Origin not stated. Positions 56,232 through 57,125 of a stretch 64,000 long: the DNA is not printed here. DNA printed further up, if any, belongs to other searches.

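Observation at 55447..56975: Two-gene insertion between smc and rnc: SigH-like sigma factor plus divergent LexA-fold HTH protein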

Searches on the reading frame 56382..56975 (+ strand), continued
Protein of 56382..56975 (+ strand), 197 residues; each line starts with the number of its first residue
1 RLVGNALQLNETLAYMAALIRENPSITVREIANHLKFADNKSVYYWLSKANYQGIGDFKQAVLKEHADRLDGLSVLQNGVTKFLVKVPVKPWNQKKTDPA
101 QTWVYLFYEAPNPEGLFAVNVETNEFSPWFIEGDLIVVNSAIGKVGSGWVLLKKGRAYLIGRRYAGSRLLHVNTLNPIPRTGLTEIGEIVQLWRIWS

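Call 77: find_encoding_contigs(protein=P0295, flank=5000, max_places=1)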
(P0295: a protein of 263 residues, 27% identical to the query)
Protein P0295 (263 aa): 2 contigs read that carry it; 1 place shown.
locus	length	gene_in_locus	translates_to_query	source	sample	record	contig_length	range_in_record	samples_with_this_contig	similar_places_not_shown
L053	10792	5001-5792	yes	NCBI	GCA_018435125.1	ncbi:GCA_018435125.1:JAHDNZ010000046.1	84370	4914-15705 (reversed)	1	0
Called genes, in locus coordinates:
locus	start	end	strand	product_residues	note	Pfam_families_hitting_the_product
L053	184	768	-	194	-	PF13186:SPASM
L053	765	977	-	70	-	PF14202:TnpW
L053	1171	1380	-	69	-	-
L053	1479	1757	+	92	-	PF04221:RelB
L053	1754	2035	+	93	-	PF15738:YafQ_toxin, PF05016:ParE_toxin (weak)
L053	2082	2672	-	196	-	-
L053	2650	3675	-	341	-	PF00239:Resolvase, PF03389:MobA_MobL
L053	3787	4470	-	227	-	PF04542:Sigma70_r2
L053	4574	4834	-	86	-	PF04232:SpoVS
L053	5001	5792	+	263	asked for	-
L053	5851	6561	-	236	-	PF22935:RM44_endonuclase, PF14622:Ribonucleas_3_3, PF00636:Ribonuclease_3, PF00035:dsrm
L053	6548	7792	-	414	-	PF00109:ketoacyl-synt, PF02801:Ketoacyl-synt_C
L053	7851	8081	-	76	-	PF23297:ACP_SdgA_C (weak), PF00550:PP-binding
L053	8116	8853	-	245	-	PF00106:adh_short, PF08659:KR, PF23441:SDR (weak), PF13561:adh_short_C2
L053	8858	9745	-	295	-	PF00698:Acyl_transf_1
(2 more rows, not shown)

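Call 78: find_encoding_contigs(protein=P0320, flank=5000, max_places=1)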
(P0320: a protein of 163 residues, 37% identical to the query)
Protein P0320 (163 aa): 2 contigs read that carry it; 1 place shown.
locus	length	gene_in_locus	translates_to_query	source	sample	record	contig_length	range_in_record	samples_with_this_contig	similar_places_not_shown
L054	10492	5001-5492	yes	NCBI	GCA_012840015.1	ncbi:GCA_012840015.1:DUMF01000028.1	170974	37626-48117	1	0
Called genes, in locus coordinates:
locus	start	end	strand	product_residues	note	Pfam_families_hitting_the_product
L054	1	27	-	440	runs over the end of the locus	PF02881:SRP54_N, PF00448:SRP54, PF01656:CbiA, PF13401:AAA_22 (weak), PF02978:SRP_SPB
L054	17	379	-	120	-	PF04297:UPF0122, PF04545:Sigma70_r4, PF08281:Sigma70_r4_2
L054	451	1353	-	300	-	PF13401:AAA_22 (faint), PF02881:SRP54_N (weak), PF13604:AAA_30, PF00004:AAA (faint), PF00448:SRP54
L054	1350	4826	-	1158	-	PF02463:SMC_N, PF13175:AAA_15 (weak), PF13304:AAA_21 (faint), PF13476:AAA_23, PF05531:NPV_P10 (faint), PF06470:SMC_hinge, PF08614:ATG16 (weak), PF24161:CCDC39, +1 more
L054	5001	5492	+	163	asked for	PF00717:Peptidase_S24 (weak)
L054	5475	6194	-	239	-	PF14622:Ribonucleas_3_3, PF00636:Ribonuclease_3, PF00035:dsrm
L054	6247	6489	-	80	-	PF00550:PP-binding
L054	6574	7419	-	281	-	PF02645:DegV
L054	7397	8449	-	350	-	PF02504:FA_synthesis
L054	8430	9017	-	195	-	-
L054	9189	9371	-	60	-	PF01783:Ribosomal_L32p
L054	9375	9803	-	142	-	PF02620:YceD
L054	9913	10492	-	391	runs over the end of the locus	PF00108:Thiolase_N, PF00109:ketoacyl-synt (weak), PF02803:Thiolase_C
